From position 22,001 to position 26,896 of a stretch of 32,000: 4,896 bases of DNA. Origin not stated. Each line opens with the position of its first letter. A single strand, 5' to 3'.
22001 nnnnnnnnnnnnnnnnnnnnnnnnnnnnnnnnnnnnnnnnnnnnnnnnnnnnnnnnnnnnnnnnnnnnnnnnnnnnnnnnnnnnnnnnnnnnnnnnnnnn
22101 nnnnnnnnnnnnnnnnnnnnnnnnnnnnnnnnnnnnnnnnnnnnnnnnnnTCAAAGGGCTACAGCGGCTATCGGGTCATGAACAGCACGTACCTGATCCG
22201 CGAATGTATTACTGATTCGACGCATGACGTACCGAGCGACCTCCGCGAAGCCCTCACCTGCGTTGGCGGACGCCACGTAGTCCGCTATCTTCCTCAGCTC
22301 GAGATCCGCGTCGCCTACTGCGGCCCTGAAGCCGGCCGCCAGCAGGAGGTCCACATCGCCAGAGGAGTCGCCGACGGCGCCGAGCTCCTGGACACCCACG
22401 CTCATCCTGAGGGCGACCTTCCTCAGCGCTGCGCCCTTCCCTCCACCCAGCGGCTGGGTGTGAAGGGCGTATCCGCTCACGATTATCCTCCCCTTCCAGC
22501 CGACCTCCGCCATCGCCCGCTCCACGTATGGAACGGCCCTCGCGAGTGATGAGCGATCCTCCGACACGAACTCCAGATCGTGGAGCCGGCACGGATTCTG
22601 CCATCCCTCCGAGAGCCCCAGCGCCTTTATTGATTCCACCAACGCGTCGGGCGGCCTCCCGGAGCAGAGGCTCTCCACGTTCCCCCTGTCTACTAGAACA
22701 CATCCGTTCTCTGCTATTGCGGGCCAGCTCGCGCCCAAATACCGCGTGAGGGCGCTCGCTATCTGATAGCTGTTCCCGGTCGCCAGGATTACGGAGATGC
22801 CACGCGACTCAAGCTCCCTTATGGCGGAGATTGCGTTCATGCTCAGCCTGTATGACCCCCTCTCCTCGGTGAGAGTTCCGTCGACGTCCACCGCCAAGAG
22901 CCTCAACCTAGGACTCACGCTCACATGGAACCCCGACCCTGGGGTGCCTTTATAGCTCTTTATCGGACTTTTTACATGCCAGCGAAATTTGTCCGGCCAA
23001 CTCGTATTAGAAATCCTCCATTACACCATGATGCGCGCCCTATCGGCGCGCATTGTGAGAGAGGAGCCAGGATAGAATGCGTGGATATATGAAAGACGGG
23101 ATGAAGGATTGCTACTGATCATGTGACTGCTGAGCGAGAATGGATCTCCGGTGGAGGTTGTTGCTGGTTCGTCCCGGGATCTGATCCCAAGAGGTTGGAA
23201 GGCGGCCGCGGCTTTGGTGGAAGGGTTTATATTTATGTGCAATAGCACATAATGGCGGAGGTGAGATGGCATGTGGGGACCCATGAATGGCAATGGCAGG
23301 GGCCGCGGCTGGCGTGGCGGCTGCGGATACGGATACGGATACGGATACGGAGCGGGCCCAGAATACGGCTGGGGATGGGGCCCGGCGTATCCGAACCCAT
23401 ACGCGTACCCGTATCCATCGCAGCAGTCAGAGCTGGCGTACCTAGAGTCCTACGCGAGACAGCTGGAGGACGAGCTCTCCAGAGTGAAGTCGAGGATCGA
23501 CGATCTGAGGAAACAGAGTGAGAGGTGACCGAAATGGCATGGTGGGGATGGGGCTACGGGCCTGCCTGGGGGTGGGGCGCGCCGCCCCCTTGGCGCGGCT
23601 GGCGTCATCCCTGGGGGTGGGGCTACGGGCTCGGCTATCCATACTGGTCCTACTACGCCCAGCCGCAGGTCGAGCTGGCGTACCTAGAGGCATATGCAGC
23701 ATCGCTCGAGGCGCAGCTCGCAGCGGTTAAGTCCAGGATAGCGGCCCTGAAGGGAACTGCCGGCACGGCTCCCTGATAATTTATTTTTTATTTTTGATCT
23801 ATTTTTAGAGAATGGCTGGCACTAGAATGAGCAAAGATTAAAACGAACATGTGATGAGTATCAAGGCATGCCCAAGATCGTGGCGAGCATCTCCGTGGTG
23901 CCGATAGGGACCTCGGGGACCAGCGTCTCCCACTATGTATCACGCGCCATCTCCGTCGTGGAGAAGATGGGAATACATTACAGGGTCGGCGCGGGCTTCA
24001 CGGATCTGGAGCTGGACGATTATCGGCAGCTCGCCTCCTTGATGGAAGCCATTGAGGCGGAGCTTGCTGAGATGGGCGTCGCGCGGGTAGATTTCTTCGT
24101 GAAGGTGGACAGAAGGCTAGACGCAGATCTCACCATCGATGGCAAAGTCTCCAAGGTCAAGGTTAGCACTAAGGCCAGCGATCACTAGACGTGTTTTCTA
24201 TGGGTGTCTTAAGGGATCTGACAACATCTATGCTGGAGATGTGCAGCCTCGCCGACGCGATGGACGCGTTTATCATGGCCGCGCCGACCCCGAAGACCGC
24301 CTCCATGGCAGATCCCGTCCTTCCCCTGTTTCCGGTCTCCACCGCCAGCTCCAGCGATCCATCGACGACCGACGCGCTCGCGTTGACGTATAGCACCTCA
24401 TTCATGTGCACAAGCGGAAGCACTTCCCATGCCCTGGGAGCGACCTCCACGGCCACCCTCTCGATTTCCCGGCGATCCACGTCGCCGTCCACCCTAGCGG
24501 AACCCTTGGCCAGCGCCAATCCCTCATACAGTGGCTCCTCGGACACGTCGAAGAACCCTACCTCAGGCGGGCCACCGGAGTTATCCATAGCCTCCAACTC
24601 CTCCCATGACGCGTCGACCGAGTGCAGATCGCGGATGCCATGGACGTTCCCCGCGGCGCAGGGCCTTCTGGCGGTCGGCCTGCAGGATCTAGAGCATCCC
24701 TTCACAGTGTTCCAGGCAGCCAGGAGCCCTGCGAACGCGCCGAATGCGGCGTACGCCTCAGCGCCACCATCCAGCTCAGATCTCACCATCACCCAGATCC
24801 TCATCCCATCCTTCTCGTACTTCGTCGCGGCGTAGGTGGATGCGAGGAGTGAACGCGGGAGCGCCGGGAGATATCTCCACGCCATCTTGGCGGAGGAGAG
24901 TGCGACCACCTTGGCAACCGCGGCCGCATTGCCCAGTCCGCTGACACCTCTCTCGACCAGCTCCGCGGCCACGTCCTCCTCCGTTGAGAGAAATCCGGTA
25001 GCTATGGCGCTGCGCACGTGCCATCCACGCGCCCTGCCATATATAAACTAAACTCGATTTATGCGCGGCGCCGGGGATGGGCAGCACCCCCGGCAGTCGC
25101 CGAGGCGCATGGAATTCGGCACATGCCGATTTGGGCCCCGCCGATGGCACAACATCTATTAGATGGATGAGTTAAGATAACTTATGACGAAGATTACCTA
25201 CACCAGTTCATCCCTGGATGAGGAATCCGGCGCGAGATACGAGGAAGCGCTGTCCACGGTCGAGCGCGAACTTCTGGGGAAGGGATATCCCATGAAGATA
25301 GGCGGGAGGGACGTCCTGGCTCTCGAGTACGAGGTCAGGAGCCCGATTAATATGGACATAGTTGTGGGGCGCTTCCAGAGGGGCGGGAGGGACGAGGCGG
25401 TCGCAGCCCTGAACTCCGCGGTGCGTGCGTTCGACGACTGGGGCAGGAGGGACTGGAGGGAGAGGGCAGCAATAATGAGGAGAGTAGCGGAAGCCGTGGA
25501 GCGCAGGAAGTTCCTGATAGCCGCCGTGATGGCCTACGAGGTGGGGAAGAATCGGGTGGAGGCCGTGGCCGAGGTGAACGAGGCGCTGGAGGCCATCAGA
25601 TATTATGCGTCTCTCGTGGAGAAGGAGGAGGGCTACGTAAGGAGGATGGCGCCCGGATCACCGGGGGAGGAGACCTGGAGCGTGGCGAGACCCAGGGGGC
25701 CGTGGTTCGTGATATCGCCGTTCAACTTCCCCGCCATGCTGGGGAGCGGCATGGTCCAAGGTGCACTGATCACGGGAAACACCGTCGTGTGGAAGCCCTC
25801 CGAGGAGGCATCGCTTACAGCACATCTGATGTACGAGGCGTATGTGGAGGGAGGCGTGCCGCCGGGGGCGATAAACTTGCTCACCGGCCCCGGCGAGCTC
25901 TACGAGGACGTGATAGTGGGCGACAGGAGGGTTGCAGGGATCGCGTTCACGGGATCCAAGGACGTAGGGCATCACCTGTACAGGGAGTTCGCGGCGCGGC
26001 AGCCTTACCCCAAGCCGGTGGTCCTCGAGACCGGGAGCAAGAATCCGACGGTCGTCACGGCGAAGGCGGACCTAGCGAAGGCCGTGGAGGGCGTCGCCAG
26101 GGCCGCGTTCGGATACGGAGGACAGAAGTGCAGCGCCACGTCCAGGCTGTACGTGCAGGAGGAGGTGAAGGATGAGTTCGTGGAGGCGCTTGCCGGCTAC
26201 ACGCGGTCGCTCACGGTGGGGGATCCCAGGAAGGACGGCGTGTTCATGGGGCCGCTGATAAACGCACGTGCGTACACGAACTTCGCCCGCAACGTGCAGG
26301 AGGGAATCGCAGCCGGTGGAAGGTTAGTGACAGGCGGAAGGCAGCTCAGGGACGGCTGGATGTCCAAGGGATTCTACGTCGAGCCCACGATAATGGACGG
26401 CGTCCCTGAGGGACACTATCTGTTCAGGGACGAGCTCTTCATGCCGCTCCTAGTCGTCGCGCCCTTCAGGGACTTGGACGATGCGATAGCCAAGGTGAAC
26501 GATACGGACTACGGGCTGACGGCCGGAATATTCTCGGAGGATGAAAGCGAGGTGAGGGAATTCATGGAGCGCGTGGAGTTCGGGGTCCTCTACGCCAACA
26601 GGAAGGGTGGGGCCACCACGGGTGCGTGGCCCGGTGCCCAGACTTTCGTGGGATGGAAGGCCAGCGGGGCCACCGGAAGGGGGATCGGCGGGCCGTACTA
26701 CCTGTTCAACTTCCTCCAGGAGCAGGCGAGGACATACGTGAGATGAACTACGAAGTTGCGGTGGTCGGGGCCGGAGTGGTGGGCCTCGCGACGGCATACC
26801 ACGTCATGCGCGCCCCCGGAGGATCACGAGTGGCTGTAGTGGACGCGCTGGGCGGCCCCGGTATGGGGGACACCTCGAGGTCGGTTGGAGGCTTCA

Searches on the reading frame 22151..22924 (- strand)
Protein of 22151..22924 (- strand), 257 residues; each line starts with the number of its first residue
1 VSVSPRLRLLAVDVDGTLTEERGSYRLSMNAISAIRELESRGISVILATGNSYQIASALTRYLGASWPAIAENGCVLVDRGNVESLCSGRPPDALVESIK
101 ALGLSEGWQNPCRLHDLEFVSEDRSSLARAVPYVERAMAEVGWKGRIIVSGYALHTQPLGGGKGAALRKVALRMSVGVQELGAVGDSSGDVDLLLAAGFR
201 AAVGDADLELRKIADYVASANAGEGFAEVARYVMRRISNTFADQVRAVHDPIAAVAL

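Call 13: search_protein_families(library=pfam, proteins=[window:22151-22924:-], max_evalue=0.01)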
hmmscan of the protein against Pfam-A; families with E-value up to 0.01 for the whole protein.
window:22151-22924:- (257 aa): 4 families
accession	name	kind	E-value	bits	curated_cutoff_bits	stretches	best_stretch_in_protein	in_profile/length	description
PF08282.18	Hydrolase_3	-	9.3e-24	85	20.9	2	10-80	1-68/255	haloacid dehalogenase-like hydrolase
PF05116.19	S6PP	-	5.2e-07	30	20.3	1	126-210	128-213/247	Sucrose-6F-phosphate phosphohydrolase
PF00702.32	Hydrolase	-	2.8e-06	28.3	26.4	0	31-70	103-137/191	haloacid dehalogenase-like hydrolase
PF12710.13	HAD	-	0.00043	21.2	27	0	132-194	113-188/189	haloacid dehalogenase-like hydrolase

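Call 14: find_homologous_proteins(query=window:22151-22924:-, max_evalue=1e-20)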
Query window:22151-22924:- (257 aa): 69 proteins with E <= 1e-20 among 5513 candidates.
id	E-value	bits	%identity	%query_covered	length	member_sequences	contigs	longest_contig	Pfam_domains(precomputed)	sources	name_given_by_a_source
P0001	1.1e-159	547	100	100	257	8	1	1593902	PF00702.33,PF08282.19,PF05116.20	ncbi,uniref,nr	ncbi:phosphoglycolate phosphatase [Conexivisphaera calida]|uniref:phosphoglycolate phosphatase n=1 T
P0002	2.1e-123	428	85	89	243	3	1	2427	PF00702.33,PF08282.19,PF05116.20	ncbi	-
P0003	1.5e-115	403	78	90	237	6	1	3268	PF00702.33,PF08282.19,PF05116.20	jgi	-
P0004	1.3e-112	393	80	88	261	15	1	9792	PF00702.33,PF08282.19,PF05116.20,PF12710.14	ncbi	ncbi:MAG: phosphoglycolate phosphatase [Nitrososphaeria archaeon]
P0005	2.4e-110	386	78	89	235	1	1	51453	PF00702.33,PF08282.19,PF05116.20,PF12710.14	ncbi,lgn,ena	-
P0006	2.8e-105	369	77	87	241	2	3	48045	PF00702.33,PF08282.19,PF05116.20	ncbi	ncbi:MAG: phosphoglycolate phosphatase [Conexivisphaera sp.]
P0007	2.6e-79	284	58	89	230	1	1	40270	PF00702.33,PF08282.19,PF05116.20,PF12710.14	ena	-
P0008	3.7e-75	271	56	87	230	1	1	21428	PF00702.33,PF08282.19,PF05116.20,PF12710.14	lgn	-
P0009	3.3e-62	228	49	90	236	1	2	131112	PF00702.33,PF08282.19,PF05116.20,PF12710.14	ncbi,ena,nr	ncbi:MAG: phosphoglycolate phosphatase [Desulfurococcales archaeon]|nr:phosphoglycolate phosphatase 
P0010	2.9e-61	225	49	89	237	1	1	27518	PF00702.33,PF08282.19,PF05116.20,PF12710.14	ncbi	-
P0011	1.2e-58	216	48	90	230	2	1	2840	PF00702.33,PF08282.19,PF05116.20,PF12710.14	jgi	-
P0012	1.8e-58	216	47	89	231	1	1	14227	PF00702.33,PF08282.19,PF12710.14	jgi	-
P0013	3.3e-58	215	50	88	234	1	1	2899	PF00702.33,PF08282.19,PF05116.20,PF12710.14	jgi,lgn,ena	-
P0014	4.5e-55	205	47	89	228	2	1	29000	PF00702.33,PF08282.19,PF12710.14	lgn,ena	-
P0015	1.4e-54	203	47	89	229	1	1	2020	PF00702.33,PF08282.19,PF12710.14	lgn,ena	-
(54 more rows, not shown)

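Call 15: find_encoding_contigs(protein=P0005, flank=6000, max_places=2)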
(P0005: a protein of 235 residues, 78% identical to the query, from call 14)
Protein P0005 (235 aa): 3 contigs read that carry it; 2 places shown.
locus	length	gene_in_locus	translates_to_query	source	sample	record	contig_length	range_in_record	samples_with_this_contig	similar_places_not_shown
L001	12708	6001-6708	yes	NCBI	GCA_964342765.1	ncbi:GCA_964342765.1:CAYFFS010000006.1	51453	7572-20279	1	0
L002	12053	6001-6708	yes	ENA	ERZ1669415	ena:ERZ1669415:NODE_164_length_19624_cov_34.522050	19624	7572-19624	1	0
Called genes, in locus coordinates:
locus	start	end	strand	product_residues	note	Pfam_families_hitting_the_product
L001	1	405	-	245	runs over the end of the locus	-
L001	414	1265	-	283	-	PF01040:UbiA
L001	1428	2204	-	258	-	PF00378:ECH_1, PF16113:ECH_2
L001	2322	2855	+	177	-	PF18306:LDcluster4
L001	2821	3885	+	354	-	PF01321:Creatinase_N, PF00557:Peptidase_M24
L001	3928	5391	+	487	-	PF07992:Pyr_redox_2, PF13738:Pyr_redox_3, PF00070:Pyr_redox, PF02852:Pyr_redox_dim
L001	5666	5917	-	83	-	PF17253:DUF5320 (weak)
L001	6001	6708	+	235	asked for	PF00702:Hydrolase (faint), PF08282:Hydrolase_3, PF12710:HAD (faint), PF05116:S6PP (weak), PF08282:Hydrolase_3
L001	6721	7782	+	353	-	-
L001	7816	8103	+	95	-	-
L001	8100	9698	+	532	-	PF04055:Radical_SAM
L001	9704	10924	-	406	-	PF02308:MgtC, PF13194:DUF4010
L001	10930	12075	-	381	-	PF01368:DHH (weak)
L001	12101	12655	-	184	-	PF00239:Resolvase (weak), PF02796:HTH_7, PF08279:HTH_11 (weak), PF13384:HTH_23 (weak), PF13412:HTH_24 (weak), PF13542:HTH_Tnp_ISL3 (faint), PF13936:HTH_38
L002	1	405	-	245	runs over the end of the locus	-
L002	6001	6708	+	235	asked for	PF00702:Hydrolase (faint), PF08282:Hydrolase_3, PF12710:HAD (faint), PF05116:S6PP (weak), PF08282:Hydrolase_3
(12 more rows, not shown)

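Call 16: find_encoding_contigs(protein=P0006, flank=6000, max_places=3)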
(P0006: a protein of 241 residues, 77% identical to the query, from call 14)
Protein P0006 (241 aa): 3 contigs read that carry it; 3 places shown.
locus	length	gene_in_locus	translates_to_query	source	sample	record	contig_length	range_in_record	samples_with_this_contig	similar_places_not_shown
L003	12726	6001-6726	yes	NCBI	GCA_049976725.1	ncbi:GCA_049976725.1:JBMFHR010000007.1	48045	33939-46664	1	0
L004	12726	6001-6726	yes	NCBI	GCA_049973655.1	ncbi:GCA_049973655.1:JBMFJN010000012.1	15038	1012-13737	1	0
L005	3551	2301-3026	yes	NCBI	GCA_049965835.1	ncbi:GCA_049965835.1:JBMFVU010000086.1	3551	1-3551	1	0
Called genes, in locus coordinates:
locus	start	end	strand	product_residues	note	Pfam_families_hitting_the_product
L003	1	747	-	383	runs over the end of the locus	PF00465:Fe-ADH, PF13685:Fe-ADH_2, PF25137:ADH_Fe_C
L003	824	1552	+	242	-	PF02592:Vut_1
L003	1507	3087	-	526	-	PF03109:ABC1, PF27536:UbiB_helical (faint)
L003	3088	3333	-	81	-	-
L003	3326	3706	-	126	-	PF00011:HSP20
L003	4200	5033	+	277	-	PF01967:MoaC (weak)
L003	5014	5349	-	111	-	PF01910:Thiamine_BP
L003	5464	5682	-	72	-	-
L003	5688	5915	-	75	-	PF17253:DUF5320 (weak)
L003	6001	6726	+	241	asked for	PF00702:Hydrolase (faint), PF08282:Hydrolase_3, PF05116:S6PP (weak), PF08282:Hydrolase_3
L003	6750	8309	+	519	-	PF00171:Aldedh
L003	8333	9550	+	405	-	PF01266:DAO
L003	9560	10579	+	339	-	-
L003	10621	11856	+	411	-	PF02308:MgtC, PF13194:DUF4010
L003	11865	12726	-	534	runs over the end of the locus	PF04055:Radical_SAM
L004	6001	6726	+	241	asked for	PF00702:Hydrolase (faint), PF08282:Hydrolase_3, PF05116:S6PP (weak), PF08282:Hydrolase_3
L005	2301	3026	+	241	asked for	PF00702:Hydrolase (faint), PF08282:Hydrolase_3, PF05116:S6PP (weak), PF08282:Hydrolase_3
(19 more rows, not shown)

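Call 17: find_encoding_contigs(protein=P0004, flank=6000, max_places=2)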
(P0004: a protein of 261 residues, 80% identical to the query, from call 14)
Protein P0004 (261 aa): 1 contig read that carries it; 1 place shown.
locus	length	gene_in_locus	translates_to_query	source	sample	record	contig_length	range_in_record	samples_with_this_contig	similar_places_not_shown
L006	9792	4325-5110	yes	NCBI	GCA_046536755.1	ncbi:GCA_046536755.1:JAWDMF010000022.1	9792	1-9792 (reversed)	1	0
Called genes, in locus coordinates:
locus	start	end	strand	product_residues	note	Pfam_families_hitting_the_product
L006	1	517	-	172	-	PF02592:Vut_1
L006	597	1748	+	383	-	PF00465:Fe-ADH, PF13685:Fe-ADH_2, PF25137:ADH_Fe_C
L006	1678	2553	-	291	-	PF06508:QueC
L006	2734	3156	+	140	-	PF01910:Thiamine_BP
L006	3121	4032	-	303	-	PF01967:MoaC (weak)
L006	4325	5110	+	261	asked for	PF00702:Hydrolase (faint), PF08282:Hydrolase_3, PF12710:HAD (faint), PF05116:S6PP (weak), PF08282:Hydrolase_3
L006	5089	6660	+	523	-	PF00171:Aldedh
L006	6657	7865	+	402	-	PF01266:DAO, PF13450:NAD_binding_8 (faint)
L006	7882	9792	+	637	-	PF02308:MgtC, PF13194:DUF4010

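Call 31: find_encoding_contigs(protein=P0002, flank=5000, max_places=2)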
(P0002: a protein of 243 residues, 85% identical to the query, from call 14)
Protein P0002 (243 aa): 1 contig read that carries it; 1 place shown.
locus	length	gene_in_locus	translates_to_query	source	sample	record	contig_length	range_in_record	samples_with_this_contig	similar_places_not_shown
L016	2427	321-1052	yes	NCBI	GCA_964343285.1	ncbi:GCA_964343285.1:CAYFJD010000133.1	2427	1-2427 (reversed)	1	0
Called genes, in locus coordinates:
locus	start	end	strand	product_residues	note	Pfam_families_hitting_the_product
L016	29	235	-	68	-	-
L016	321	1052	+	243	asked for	PF00702:Hydrolase (faint), PF05116:S6PP (faint), PF08282:Hydrolase_3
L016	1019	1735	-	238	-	PF02592:Vut_1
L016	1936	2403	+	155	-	PF01613:Flavin_Reduct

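Call 39: find_encoding_contigs(protein=P0190, flank=3000, max_places=6)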
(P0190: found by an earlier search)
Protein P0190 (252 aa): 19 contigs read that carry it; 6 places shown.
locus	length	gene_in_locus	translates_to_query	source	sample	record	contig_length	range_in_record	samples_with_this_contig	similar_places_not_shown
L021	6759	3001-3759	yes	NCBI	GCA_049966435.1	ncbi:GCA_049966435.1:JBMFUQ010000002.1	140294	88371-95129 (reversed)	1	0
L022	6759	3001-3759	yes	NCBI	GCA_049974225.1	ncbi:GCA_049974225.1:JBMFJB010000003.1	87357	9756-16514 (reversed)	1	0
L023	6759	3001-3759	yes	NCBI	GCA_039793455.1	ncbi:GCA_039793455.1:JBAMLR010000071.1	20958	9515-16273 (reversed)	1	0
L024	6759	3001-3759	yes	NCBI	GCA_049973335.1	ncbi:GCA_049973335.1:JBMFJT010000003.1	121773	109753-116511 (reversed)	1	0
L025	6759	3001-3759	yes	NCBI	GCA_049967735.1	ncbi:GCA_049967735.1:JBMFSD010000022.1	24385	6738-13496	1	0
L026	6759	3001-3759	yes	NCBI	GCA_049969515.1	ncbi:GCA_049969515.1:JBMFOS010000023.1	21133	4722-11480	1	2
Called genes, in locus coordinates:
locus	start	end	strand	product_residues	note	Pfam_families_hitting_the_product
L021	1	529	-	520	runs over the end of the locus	PF00171:Aldedh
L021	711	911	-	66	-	-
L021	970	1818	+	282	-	PF01967:MoaC (weak)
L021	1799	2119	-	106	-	PF01910:Thiamine_BP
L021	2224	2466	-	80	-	-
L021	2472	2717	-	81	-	PF17253:DUF5320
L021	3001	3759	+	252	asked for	PF00702:Hydrolase (faint), PF05116:S6PP (faint), PF08282:Hydrolase_3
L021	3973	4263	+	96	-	-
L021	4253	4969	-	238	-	PF02592:Vut_1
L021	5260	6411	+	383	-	PF00465:Fe-ADH, PF13685:Fe-ADH_2, PF25137:ADH_Fe_C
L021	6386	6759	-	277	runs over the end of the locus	PF06508:QueC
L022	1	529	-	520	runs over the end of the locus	PF00171:Aldedh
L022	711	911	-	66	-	-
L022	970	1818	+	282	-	PF01967:MoaC (weak)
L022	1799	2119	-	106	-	PF01910:Thiamine_BP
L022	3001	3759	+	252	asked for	PF00702:Hydrolase (faint), PF05116:S6PP (faint), PF08282:Hydrolase_3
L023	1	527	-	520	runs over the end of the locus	PF00171:Aldedh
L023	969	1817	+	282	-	PF01967:MoaC (weak)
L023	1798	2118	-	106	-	PF01910:Thiamine_BP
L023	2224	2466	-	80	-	-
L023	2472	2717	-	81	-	PF17253:DUF5320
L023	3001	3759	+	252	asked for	PF00702:Hydrolase (faint), PF05116:S6PP (faint), PF08282:Hydrolase_3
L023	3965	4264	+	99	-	-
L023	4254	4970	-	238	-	PF02592:Vut_1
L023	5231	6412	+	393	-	PF00465:Fe-ADH, PF13685:Fe-ADH_2, PF25137:ADH_Fe_C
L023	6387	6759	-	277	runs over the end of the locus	PF06508:QueC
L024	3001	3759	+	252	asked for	PF00702:Hydrolase (faint), PF05116:S6PP (faint), PF08282:Hydrolase_3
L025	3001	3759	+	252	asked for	PF00702:Hydrolase (faint), PF05116:S6PP (faint), PF08282:Hydrolase_3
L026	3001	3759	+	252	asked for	PF00702:Hydrolase (faint), PF05116:S6PP (faint), PF08282:Hydrolase_3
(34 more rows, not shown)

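Call 66: search_protein_families(library=pfam, proteins=[L021:3973-4263:+, L023:3965-4264:+, L027:1391-2611:+], max_evalue=0.1)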
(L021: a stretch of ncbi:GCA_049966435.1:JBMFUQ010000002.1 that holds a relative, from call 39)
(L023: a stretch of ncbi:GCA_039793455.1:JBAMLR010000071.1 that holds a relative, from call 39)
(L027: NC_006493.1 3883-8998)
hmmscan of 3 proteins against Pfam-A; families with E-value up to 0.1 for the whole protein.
L021:3973-4263:+ (96 aa): 1 family
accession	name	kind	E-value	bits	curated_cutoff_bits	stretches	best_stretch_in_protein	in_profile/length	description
PF07282.18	Cas12f1-like_TNB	-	0.023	15.3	26.3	1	27-40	45-58/60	Cas12f1-like, TNB domain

L023:3965-4264:+ (99 aa): 1 family
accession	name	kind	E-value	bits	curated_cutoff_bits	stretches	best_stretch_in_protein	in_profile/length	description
PF07282.18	Cas12f1-like_TNB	-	0.023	15.3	26.3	1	30-43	45-58/60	Cas12f1-like, TNB domain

L027:1391-2611:+ (406 aa): 3 families
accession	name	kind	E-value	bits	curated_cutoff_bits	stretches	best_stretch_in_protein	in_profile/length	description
PF07282.18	Cas12f1-like_TNB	-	1.4e-23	83.2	26.3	1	300-366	1-60/60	Cas12f1-like, TNB domain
PF01385.25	OrfB_IS605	-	3.2e-16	60.1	30.5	1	172-285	2-118/120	Probable transposase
PF13248.11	Zn_ribbon_3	-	0.097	12.6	27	0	348-359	4-15/26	zinc-ribbon domain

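Call 76: find_homologous_proteins(query=L021:3973-4263:+, max_evalue=0.001)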
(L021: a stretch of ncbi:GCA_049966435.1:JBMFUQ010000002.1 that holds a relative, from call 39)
Query L021:3973-4263:+ (96 aa): 8 proteins with E <= 0.001 among 13 candidates.
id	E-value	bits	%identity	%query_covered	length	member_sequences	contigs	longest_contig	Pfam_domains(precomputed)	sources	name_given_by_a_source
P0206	3.5e-55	202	99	100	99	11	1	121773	-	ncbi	ncbi:MAG: hypothetical protein ACP5IF_02280 [Conexivisphaera sp.]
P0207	2.4e-21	94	76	63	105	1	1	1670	PF07282.19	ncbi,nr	ncbi:MAG: zinc ribbon domain-containing protein [Conexivisphaerales archaeon]|nr:zinc ribbon domain-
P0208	4.9e-21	93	85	55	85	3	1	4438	PF07282.19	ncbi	ncbi:MAG: zinc ribbon domain-containing protein, partial [Conexivisphaera sp.]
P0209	2.2e-18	84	100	40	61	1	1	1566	PF07282.19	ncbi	ncbi:MAG: zinc ribbon domain-containing protein, partial [Conexivisphaera sp.]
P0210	6.1e-18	83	68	71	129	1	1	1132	PF07282.19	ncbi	ncbi:MAG: zinc ribbon domain-containing protein, partial [Conexivisphaera sp.]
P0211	4.4e-13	67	65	82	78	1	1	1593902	-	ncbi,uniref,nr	ncbi:hypothetical protein [Conexivisphaera calida]|uniref:hypothetical protein n=1 Tax=Conexivisphae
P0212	5.0e-5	41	100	26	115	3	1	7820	-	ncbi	ncbi:MAG: hypothetical protein ACP5G6_05780, partial [Conexivisphaera sp.]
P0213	5.3e-4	38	52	55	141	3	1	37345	-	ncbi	ncbi:MAG: hypothetical protein ACP5L2_06330, partial [Conexivisphaera sp.]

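Call 79: find_encoding_contigs(protein=P0213, flank=3000, max_places=4)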
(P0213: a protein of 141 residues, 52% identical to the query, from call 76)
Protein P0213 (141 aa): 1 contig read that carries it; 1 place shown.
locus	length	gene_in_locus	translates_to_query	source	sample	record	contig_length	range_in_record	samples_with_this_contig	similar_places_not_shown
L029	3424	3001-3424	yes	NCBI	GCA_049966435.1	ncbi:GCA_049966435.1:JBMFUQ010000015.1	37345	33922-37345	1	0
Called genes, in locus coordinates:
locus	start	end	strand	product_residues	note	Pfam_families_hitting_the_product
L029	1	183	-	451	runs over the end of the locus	PF03721:UDPG_MGDP_dh_N, PF00984:UDPG_MGDP_dh, PF03720:UDPG_MGDP_dh_C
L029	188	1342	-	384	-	PF01041:DegT_DnrJ_EryC1, PF00266:Aminotran_5 (faint), PF00155:Aminotran_1_2, PF01053:Cys_Met_Meta_PP (weak), PF01212:Beta_elim_lyase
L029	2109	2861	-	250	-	PF00881:Nitroreductase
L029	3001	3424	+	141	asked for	?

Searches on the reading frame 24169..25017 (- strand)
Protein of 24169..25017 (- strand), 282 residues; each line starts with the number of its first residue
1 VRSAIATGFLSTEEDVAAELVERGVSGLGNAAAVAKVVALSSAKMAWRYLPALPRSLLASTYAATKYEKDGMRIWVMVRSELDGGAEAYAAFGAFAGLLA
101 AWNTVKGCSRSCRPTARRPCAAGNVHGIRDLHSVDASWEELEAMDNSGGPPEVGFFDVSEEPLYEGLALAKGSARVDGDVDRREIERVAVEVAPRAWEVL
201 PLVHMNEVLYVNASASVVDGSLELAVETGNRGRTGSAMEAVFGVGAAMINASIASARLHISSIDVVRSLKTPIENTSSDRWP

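Call 13: search_protein_families(library=pfam, proteins=[window:24169-25017:-], max_evalue=0.01)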
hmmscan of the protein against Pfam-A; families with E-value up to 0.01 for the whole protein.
window:24169-25017:- (282 aa): 1 family
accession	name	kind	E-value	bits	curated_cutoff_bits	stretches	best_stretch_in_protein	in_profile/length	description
PF01967.27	MoaC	-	3.5e-14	53.4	27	2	2-112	12-123/136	MoaC family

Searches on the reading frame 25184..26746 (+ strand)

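Call 13: search_protein_families(library=pfam, proteins=[window:25184-26746:+], max_evalue=0.01)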
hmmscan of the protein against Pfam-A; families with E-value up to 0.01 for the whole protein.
window:25184-26746:+ (520 aa): 2 families
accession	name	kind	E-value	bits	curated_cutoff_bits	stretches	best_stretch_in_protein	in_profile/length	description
PF00171.27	Aldedh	-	1.1e-132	443.3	23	1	49-513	9-458/461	Aldehyde dehydrogenase family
PF05893.19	LuxC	-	0.00056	19.4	21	1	144-339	62-258/401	Acyl-CoA reductase (LuxC)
